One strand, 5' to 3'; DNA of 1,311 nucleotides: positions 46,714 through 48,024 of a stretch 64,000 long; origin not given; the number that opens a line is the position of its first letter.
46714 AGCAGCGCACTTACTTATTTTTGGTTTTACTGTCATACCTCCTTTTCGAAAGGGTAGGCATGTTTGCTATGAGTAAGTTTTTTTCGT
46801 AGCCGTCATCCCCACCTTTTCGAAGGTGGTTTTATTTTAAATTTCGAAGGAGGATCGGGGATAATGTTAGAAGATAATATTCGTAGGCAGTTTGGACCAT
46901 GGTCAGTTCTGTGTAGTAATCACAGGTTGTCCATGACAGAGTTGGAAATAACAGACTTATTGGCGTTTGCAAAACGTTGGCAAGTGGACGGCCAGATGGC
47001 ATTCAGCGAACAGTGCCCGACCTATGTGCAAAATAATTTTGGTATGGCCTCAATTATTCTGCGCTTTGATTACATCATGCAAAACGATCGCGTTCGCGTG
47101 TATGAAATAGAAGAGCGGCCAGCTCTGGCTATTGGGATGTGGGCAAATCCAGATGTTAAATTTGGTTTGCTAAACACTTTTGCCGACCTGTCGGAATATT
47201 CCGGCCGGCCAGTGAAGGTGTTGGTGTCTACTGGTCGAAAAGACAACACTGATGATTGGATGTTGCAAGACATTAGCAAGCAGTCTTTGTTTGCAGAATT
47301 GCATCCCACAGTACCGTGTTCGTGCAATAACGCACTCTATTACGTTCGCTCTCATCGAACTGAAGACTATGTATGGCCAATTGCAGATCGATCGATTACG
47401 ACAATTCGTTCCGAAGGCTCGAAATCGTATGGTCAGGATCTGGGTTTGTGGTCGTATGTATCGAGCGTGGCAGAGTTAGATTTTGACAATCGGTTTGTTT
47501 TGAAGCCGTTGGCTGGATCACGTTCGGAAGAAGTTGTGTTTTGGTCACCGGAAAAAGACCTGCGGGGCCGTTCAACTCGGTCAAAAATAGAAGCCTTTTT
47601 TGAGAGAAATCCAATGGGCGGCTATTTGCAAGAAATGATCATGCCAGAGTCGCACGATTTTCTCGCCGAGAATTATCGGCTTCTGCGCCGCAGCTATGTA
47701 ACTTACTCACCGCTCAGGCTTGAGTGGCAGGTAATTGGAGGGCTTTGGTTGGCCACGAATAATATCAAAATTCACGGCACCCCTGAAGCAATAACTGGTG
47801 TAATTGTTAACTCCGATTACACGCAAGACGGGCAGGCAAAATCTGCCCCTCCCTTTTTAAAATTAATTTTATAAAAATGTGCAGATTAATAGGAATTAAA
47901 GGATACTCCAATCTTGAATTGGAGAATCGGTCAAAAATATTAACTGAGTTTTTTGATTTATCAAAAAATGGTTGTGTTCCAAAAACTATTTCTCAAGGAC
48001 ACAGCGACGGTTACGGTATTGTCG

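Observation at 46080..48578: Candidate peptide-modification operon: sRNA/leader, two overlapping RBS-bearing small ORFs, twin hairpins, ATP-grasp-like protein and Ntn/GATase-II hydrolase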

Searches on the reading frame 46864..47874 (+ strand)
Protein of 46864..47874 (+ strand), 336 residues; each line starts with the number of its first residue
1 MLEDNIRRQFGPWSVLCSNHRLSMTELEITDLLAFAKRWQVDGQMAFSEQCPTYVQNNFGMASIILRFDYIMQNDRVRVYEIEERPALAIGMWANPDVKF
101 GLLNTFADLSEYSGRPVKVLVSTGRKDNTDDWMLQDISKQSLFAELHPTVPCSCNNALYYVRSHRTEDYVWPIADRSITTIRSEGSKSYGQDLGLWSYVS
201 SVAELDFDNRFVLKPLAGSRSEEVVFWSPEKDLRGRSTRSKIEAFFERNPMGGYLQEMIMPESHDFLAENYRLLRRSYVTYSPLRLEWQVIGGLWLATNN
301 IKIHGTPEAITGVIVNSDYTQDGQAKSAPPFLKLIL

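Call 5: search_protein_families(library=pfam, proteins=[window:46864-47874:+], max_evalue=1)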
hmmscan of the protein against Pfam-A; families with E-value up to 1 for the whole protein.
window:46864-47874:+ (336 aa): 0 families

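Call 9: search_protein_families(library=ncbifam, proteins=[window:46864-47874:+], max_evalue=1)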
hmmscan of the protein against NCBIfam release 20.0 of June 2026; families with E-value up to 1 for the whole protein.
window:46864-47874:+ (336 aa): 0 families

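Call 10: find_homologous_proteins(query=window:46864-47874:+)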
Query window:46864-47874:+ (336 aa): 12 proteins with E <= 0.001 among 1060 candidates.
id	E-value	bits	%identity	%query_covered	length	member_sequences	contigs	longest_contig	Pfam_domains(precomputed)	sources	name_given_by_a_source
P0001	8.1e-229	776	100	100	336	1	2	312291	-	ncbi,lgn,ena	-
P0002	1.5e-144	499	64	97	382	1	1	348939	-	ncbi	-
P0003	4.9e-133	461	61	93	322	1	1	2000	-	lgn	-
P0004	1.3e-128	447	59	93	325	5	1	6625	-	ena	-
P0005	3.6e-128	445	59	93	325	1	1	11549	-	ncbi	-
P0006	1.0e-126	441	58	93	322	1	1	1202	-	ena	-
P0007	1.8e-39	154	33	90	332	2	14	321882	-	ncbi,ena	-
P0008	2.8e-39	153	33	91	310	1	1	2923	-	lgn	-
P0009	1.7e-29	121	30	90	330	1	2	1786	-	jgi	-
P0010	1.4e-28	118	30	93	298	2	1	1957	-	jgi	jgi:hypothetical protein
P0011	9.2e-24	102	29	91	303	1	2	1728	-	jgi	jgi:hypothetical protein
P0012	2.4e-16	78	30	70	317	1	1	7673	-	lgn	-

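Call 11: find_encoding_contigs(protein=P0001, flank=6000, max_places=4)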
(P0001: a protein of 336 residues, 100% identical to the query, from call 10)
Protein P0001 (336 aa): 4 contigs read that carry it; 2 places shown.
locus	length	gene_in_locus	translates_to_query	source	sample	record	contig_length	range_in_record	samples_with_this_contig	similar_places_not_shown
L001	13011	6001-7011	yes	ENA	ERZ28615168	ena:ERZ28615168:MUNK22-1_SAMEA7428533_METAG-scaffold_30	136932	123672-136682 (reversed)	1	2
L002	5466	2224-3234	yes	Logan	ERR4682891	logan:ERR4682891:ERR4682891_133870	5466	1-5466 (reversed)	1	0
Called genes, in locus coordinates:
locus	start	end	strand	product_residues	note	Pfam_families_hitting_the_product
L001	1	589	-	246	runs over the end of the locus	PF00156:Pribosyltran (weak)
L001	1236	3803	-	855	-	PF02861:Clp_N, PF13191:AAA_16 (weak), PF00004:AAA, PF17871:AAA_lid_9, PF00004:AAA, PF07724:AAA_2, PF07728:AAA_5, PF10431:ClpB_D2-small, +4 more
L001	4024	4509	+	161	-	PF21982:RecX_HTH1, PF02631:RecX_HTH2 (weak), PF21981:RecX_HTH3 (weak)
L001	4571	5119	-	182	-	PF04011:LemA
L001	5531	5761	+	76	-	-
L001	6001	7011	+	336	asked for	-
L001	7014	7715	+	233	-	PF13230:GATase_4 (weak)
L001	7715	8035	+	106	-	PF02686:GatC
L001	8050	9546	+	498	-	PF01425:Amidase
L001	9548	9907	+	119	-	-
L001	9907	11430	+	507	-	PF02934:GatB_N, PF02637:GatB_Yqey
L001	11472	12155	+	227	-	-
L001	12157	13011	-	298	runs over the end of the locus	PF01745:IPT, PF01715:IPPT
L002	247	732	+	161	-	PF21982:RecX_HTH1, PF02631:RecX_HTH2 (weak), PF21981:RecX_HTH3 (weak)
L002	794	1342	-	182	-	PF04011:LemA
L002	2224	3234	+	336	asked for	-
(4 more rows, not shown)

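Call 12: find_encoding_contigs(protein=P0002, flank=6000, max_places=4)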
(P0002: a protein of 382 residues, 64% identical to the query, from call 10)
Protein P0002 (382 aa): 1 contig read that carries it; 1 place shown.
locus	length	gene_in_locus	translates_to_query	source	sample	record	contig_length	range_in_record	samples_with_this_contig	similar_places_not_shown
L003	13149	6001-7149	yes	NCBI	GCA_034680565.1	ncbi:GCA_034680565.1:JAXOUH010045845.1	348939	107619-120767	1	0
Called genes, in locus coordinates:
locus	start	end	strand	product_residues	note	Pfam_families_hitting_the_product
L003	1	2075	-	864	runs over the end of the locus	PF02861:Clp_N, PF13191:AAA_16 (weak), PF00004:AAA, PF17871:AAA_lid_9, PF00004:AAA, PF07724:AAA_2, PF07728:AAA_5, PF10431:ClpB_D2-small, +4 more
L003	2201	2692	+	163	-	PF21982:RecX_HTH1, PF02631:RecX_HTH2 (weak), PF21981:RecX_HTH3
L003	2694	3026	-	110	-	-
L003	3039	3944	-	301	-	PF01435:Peptidase_M48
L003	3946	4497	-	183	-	-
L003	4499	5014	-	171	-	-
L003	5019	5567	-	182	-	PF04011:LemA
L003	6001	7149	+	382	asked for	-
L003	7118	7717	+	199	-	PF13230:GATase_4 (weak)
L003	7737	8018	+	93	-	PF02686:GatC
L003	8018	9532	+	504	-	PF01425:Amidase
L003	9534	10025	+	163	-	-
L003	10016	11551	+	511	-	PF02934:GatB_N, PF02637:GatB_Yqey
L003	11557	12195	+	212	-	PF12917:YfbR-like, PF13023:HD_3, PF01966:HD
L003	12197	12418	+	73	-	-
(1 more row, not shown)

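Call 13: find_encoding_contigs(protein=P0007, flank=6000, max_places=6)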
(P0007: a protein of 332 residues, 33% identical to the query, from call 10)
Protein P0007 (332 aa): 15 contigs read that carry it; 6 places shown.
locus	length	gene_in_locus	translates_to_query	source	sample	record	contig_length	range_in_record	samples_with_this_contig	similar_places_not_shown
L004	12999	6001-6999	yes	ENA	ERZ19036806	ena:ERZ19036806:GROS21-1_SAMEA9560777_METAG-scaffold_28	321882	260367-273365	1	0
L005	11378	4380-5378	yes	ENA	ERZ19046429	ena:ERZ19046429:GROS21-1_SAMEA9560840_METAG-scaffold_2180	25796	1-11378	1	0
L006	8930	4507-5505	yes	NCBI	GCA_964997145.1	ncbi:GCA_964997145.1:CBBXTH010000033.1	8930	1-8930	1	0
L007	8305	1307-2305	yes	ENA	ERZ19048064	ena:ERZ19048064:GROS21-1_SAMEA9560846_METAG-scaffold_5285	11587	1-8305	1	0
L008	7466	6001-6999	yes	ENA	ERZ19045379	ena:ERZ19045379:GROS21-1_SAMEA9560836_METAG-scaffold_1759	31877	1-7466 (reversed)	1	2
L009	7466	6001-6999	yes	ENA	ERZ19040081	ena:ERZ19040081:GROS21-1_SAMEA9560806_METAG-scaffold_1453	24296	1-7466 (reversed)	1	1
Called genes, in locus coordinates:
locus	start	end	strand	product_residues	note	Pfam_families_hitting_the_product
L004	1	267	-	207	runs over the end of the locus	PF21176:RecR_HhH (weak), PF13662:Toprim_4, PF21175:RecR_C (faint)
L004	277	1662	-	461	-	PF00772:DnaB, PF13481:AAA_25, PF03796:DnaB_C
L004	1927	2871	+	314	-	PF00579:tRNA-synt_1b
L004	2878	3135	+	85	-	-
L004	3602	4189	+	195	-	-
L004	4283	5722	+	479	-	PF01336:tRNA_anti-codon, PF00152:tRNA-synt_2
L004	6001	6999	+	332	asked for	-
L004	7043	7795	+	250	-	PF02616:SMC_ScpA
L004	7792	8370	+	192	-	PF04079:SMC_ScpB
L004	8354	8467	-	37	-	-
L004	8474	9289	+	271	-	PF13354:Beta-lactamase2 (weak), PF00768:Peptidase_S11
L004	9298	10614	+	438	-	PF08245:Mur_ligase_M, PF02875:Mur_ligase_C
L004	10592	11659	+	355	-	PF00953:Glycos_transf_4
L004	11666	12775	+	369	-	PF01098:FTSW_RODA_SPOVE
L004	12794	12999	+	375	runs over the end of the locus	PF03033:Glyco_transf_28, PF04101:Glyco_tran_28_C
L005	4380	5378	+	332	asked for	-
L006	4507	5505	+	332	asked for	-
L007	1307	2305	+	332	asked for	-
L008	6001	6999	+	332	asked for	-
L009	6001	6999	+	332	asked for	-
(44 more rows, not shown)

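Call 17: find_encoding_contigs(protein=P0005, flank=6000, max_places=3)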
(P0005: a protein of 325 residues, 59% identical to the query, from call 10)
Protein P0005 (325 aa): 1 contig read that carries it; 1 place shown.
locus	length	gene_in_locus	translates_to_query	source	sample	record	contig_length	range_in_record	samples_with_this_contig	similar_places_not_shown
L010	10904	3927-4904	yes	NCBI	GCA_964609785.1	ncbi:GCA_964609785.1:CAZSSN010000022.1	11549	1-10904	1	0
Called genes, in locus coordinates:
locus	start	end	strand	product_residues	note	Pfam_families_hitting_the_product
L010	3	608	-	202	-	?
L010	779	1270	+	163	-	PF21982:RecX_HTH1, PF02631:RecX_HTH2, PF21981:RecX_HTH3 (weak)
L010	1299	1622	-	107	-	-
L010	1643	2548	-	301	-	PF01435:Peptidase_M48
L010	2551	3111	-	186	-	-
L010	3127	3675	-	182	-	PF04011:LemA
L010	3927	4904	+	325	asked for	-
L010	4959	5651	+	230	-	PF13230:GATase_4 (weak)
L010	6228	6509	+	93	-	PF02686:GatC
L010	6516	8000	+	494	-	PF01425:Amidase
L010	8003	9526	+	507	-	PF02934:GatB_N, PF02637:GatB_Yqey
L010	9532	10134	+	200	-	PF12917:YfbR-like, PF13023:HD_3, PF01966:HD (weak)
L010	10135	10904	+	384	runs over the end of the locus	PF00232:Glyco_hydro_1, PF00150:Cellulase (weak), PF00232:Glyco_hydro_1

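Call 18: find_encoding_contigs(protein=P0004, flank=6000, max_places=3)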
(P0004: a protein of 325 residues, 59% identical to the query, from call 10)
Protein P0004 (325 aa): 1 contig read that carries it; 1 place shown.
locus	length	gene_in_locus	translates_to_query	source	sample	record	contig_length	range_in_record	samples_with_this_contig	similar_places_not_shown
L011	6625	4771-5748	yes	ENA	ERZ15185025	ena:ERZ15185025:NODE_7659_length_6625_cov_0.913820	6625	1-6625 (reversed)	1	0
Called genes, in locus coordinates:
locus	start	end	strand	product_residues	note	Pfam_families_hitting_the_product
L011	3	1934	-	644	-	?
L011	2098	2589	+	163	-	PF21982:RecX_HTH1, PF02631:RecX_HTH2, PF21981:RecX_HTH3 (weak)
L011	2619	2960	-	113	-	-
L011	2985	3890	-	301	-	PF01435:Peptidase_M48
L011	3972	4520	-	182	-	PF04011:LemA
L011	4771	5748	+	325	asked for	-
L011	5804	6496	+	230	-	PF13230:GATase_4 (weak)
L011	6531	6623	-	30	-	?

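Call 19: find_encoding_contigs(protein=P0012, flank=6000, max_places=3)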
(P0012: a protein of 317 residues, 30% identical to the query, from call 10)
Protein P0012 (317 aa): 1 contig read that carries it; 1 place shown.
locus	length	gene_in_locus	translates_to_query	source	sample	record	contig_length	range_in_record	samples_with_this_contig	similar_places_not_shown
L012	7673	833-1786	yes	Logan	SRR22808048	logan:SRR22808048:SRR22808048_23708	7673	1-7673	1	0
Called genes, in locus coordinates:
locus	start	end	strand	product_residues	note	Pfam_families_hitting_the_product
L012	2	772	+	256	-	?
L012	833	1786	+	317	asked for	-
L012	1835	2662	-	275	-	PF00551:Formyl_trans_N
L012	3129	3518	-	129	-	-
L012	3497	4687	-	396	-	PF07690:MFS_1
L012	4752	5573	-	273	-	PF00106:adh_short, PF08659:KR, PF13561:adh_short_C2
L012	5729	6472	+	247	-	PF03807:F420_oxidored, PF14748:P5CR_dimer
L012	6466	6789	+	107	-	PF02325:CCB3_YggT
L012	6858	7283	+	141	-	PF01252:Peptidase_A8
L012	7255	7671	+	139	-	?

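Call 23: predict_structure(alignment_id=A1)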
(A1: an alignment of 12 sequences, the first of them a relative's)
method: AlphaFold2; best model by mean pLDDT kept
length: 336 residues; sequences in the alignment: 12
mean_pLDDT: 84.4   pTM: 0.86
mean pLDDT of the five models: 84.4, 84.3, 84.0, 83.4, 82.9
residues with pLDDT >= 90: 176; 70-90: 113; 50-70: 31; < 50: 16
segments of 3 or more residues with pLDDT < 50: 321-336
pLDDT, mean of each block of 10 residues (from residue 1): 71 81 95 95 84 92 94 94 87 83 93 93 70 76 72 77 85 91 83 94 96 83 84 89 93 93 90 94 95 92 72 85 38 34
secondary structure, 60 per line:
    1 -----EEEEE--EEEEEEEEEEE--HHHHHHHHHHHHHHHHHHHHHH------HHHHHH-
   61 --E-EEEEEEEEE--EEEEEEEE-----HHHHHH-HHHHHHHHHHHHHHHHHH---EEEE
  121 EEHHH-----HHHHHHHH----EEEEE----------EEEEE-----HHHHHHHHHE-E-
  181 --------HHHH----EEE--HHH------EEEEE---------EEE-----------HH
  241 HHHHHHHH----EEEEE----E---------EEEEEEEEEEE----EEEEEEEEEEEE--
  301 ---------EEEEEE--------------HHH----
elements in order: E6-10 E13-23 H26-47 H54-59 E65-73 E76-83 H89-94 H96-113 E117-122 H131-138 E143-147 E158-162 H168-176 H189-192 E197-199 E211-215 E225-227 H239-248 E253-257 E272-282 E287-298 E310-315
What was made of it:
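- AF2 model: pLDDT 84.4, pTM 0.86 (call 23).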

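Call 24: find_related_loci(query=A1, collection=genome_contigs, flank=6000)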
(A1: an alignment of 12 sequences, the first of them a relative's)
Query A1 (336 aa) in genome_contigs; peptide patterns used: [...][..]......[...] (x = any residue, [..] = any of these).
56 stretches matched a pattern; 16 encode a relative of the query (tblastn E <= 1e-3); 16 distinct loci.
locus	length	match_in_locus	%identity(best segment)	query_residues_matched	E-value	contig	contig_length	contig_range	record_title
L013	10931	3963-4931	59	7-329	2e-134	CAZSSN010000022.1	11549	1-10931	MAG TPA_asm: uncultured Candidatus Saccharibacteria bacterium isolate SRP286056_co3_12 genome assembly, contig: NODE_644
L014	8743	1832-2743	36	10-316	8e-52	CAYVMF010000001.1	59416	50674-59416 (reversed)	MAG TPA_asm: uncultured Candidatus Saccharibacteria bacterium isolate SRP286056_co2_561 genome assembly, contig: NODE_52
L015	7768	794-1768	32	9-336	4e-45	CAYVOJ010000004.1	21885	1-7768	MAG TPA_asm: uncultured Candidatus Saccharibacteria bacterium isolate binchicken_co128_51 genome assembly, contig: NODE_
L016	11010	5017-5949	29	12-336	3e-35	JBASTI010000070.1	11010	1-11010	MAG: Candidatus Spechtbacterales bacterium isolate MFD03232_ilm_asm_bin57 k127_202419, whole genome shotgun sequence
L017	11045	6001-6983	38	7-336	8e-34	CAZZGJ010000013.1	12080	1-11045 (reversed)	MAG TPA_asm: uncultured Candidatus Saccharibacteria bacterium isolate SRP285395_co2_353 genome assembly, contig: NODE_82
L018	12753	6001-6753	32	53-314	5e-32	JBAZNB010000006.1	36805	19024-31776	MAG: Candidatus Paceibacterota bacterium isolate SO_2017_LW4_57 scaffold_519_c1_LW137-91_2017, whole genome shotgun sequ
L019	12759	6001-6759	31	53-314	6e-31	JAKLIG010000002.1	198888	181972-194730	MAG: Patescibacteria group bacterium isolate RA.bin81 RA.bin81_2, whole genome shotgun sequence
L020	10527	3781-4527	31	53-312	2e-30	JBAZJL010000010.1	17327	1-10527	MAG: Candidatus Paceibacterota bacterium isolate SO_2017_LW4_119 scaffold_1214_c1_LW137-91_2017, whole genome shotgun se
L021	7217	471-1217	31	53-314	8e-30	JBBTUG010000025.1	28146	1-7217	MAG: Patescibacteria group bacterium isolate H41-bin267_1 H41_bin267_1_000000000025, whole genome shotgun sequence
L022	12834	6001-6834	29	11-312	2e-29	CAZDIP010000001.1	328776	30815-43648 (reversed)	MAG TPA_asm: uncultured Candidatus Saccharibacteria bacterium isolate SRP342105_co1_325 genome assembly, contig: NODE_19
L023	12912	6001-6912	27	12-326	4e-29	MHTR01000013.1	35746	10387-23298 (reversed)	MAG: Candidatus Wildermuthbacteria bacterium RIFCSPHIGHO2_01_FULL_48_25 rifcsphigho2_01_scaffold_5084, whole genome shot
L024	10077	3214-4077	30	9-315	8e-29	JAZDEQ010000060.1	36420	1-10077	MAG: Candidatus Uhrbacteria bacterium isolate MEGAHIT-group-0.159 k141_1729010, whole genome shotgun sequence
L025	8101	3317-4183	30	9-315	2e-28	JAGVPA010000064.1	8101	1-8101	MAG: bacterium isolate DeMMO3_36 c_000000042671, whole genome shotgun sequence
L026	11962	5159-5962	28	29-312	3e-27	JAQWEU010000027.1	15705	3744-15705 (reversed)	MAG: Candidatus Paceibacterota bacterium isolate STF2_82 NODE_9996_length_15705_cov_5.203813_Sandtown_F2, whole genome s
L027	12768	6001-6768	29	53-315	1e-18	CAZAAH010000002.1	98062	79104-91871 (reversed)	MAG TPA_asm: uncultured Candidatus Saccharibacteria bacterium isolate SRP193066_co2_95 genome assembly, contig: NODE_46_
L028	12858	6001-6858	29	10-315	9e-30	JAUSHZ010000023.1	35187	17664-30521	MAG: bacterium isolate E14_metabat.bin.214 E14_k141_1309073, whole genome shotgun sequence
